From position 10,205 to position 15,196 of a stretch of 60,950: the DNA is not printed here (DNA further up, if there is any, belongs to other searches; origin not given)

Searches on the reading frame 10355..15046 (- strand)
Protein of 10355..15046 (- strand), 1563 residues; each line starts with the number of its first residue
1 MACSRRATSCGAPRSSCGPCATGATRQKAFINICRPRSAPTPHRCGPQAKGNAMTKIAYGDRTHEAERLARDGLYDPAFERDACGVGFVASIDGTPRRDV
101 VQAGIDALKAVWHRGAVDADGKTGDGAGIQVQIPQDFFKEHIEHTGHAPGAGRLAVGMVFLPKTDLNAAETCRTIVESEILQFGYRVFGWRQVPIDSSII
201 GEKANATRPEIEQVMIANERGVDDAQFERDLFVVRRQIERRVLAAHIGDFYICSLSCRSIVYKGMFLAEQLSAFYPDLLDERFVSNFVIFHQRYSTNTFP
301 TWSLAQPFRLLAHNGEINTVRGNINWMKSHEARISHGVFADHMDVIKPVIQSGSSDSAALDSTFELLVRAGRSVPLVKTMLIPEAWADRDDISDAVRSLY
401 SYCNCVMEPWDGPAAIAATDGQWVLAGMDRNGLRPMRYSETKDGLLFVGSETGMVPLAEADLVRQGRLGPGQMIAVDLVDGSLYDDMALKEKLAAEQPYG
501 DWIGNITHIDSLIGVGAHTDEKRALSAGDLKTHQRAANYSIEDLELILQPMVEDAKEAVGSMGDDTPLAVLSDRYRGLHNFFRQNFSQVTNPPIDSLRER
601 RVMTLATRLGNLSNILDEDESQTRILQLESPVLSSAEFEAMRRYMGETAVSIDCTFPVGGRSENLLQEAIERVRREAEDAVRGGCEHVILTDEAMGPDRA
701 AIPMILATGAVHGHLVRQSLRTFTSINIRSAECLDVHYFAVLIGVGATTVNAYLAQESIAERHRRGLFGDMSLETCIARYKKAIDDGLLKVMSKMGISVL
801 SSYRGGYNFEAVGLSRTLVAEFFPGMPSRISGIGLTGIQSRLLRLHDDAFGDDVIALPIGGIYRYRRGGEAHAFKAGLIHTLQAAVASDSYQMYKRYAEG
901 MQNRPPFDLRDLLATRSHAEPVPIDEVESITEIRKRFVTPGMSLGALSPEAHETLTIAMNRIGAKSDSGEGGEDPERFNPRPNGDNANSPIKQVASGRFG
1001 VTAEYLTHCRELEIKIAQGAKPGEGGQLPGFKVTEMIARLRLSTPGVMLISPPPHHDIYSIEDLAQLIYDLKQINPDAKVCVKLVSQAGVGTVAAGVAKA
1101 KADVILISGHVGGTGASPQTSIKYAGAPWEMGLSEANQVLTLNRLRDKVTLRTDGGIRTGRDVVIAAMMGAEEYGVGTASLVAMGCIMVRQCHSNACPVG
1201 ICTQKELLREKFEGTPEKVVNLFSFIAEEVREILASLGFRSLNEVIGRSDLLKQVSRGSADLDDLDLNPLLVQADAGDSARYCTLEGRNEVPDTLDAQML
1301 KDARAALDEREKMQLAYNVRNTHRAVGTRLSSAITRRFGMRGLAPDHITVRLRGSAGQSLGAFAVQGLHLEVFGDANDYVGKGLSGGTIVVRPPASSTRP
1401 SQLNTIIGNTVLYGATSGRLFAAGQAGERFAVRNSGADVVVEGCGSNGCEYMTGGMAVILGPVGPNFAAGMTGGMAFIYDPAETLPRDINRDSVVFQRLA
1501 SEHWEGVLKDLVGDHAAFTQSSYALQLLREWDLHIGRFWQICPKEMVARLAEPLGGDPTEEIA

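Call 67: search_protein_families(library=pfam, proteins=[window:10355-15046:-], max_evalue=0.00001)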
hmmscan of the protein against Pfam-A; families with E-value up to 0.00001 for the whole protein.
window:10355-15046:- (1563 aa): 4 families
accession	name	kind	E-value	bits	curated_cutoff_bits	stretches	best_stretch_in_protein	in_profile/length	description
PF00310.26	GATase_2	-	1.5e-159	531.7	19.9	1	84-502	1-420/420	Glutamine amidotransferases class-II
PF01645.23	Glu_synthase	-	1.4e-143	479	20.4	1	874-1239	3-368/369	Conserved region in glutamate synthase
PF04898.20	Glu_syn_central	-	1.9e-101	339.5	22.8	1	533-815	2-277/277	Glutamate synthase central domain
PF01493.24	GXGXG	-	1.2e-77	260.2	32.5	1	1317-1504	1-188/190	GXGXG motif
